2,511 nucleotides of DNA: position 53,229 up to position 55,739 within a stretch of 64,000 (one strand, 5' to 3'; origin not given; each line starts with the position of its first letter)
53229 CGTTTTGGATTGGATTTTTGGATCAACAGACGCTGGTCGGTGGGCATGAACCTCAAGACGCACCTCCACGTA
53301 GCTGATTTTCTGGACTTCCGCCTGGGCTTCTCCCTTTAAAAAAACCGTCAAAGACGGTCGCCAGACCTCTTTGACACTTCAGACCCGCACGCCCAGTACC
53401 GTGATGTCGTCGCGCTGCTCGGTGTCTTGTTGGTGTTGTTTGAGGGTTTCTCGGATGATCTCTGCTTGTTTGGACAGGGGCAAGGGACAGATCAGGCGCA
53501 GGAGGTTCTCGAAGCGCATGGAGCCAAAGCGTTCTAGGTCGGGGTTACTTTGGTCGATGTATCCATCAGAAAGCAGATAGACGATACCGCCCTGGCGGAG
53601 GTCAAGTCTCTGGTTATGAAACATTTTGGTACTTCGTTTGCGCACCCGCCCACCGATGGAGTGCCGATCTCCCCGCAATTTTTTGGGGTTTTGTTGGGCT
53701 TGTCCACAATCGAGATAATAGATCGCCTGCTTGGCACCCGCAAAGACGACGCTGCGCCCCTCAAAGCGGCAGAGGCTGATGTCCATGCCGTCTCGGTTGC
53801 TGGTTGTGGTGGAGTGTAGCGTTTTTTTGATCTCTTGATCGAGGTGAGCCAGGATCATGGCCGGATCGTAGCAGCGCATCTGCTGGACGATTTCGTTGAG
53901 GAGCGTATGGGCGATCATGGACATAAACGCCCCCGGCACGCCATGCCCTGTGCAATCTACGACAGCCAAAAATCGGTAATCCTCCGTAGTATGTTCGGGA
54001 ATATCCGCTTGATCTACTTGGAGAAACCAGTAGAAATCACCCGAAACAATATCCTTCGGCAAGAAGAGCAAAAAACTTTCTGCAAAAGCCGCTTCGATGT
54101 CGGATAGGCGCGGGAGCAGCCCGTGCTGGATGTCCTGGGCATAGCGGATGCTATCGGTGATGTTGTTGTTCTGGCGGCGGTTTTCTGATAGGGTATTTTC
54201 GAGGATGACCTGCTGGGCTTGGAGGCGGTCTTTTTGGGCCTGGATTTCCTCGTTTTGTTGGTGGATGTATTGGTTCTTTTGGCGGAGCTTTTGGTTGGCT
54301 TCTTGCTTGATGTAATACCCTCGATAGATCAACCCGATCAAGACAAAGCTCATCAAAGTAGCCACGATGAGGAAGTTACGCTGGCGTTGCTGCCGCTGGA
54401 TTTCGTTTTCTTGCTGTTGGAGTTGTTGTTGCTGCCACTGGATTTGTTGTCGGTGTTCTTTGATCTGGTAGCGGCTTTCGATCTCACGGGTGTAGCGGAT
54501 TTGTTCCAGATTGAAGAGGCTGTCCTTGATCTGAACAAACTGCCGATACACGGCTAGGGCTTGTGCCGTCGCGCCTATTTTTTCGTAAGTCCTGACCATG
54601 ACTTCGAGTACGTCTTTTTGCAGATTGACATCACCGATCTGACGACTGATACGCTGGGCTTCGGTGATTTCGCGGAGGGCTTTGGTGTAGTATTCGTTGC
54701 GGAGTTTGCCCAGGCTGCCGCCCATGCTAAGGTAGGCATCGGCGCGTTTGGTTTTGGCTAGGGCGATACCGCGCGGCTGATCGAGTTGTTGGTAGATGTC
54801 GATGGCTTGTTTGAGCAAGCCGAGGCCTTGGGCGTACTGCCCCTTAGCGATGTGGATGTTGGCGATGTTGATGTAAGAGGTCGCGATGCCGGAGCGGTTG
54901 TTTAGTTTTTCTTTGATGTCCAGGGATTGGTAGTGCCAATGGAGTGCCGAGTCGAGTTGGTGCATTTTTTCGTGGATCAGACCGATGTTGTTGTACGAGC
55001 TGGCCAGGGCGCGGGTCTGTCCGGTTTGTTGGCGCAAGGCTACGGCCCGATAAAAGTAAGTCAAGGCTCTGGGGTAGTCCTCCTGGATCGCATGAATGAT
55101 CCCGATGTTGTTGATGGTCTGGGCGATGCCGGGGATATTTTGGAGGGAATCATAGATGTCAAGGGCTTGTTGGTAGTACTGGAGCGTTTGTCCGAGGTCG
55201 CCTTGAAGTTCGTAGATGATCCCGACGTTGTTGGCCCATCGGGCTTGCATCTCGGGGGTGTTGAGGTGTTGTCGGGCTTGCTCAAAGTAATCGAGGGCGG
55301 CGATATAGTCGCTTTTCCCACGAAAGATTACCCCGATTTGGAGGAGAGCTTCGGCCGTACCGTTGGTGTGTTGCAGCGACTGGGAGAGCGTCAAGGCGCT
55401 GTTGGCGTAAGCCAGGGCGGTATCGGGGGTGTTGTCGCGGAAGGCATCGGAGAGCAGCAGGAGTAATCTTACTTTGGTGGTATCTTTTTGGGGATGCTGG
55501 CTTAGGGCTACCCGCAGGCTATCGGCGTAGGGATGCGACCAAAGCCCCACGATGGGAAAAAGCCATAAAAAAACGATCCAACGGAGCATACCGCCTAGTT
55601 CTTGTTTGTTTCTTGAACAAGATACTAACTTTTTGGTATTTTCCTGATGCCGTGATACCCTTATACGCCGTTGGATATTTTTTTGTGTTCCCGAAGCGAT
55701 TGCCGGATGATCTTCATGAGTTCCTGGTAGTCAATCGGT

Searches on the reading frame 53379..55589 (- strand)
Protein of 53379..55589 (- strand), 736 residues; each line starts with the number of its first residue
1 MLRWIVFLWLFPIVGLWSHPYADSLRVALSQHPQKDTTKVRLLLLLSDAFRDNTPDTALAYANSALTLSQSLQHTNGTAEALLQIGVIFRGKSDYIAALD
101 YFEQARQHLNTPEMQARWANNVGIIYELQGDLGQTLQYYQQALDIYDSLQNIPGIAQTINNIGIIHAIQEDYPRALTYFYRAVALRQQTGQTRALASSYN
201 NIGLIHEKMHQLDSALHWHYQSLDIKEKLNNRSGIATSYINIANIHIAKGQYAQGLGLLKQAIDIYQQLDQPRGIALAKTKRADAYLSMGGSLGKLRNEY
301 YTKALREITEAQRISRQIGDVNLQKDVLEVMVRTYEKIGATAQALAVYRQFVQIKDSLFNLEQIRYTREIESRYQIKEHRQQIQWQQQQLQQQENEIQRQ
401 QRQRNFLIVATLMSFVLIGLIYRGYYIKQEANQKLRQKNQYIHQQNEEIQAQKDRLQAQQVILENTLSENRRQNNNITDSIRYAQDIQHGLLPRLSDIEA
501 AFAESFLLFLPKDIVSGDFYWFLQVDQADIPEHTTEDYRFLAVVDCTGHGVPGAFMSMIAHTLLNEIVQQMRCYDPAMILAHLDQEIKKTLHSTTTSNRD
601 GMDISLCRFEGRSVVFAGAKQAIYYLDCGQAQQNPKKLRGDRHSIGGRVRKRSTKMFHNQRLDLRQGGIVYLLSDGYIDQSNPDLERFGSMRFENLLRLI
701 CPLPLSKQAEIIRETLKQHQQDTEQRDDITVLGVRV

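Call 16: search_protein_families(library=pfam, proteins=[window:53379-55589:-], max_evalue=0.001)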
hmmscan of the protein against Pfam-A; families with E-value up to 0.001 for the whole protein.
window:53379-55589:- (736 aa): 11 families
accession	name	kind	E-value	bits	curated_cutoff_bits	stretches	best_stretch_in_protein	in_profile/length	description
PF13424.12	TPR_12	-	6.3e-33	113.2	30.1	3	155-228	2-77/77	Tetratricopeptide repeat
PF13374.12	TPR_10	-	3.2e-25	87.8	27.5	3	195-231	1-37/42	Tetratricopeptide repeat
PF07228.17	SpoIIE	-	1e-19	71.7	25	1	540-736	6-191/192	Stage II sporulation protein E (SpoIIE)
PF00515.34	TPR_1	-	5e-18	64.5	27.8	0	120-146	5-31/34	Tetratricopeptide repeat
PF07719.23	TPR_2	-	7.8e-12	44.8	27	0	237-267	2-32/34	Tetratricopeptide repeat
PF14938.12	SNAP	-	4e-11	43.4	25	1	56-183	53-182/282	Soluble NSF attachment protein, SNAP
PF13176.12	TPR_7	-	1.3e-09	37.8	27.9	0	121-148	4-31/36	Tetratricopeptide repeat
PF13181.12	TPR_8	-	5e-09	36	25.7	0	236-267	1-32/34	Tetratricopeptide repeat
PF17874.7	TPR_MalT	-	3.3e-07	30.3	45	1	120-270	44-195/336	MalT-like TPR region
PF13428.12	TPR_14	-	5.4e-05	23.9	23.5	0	328-353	4-29/44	Tetratricopeptide repeat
PF13432.12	TPR_16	-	0.00062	20.6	32.7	0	88-147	6-62/65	Tetratricopeptide repeat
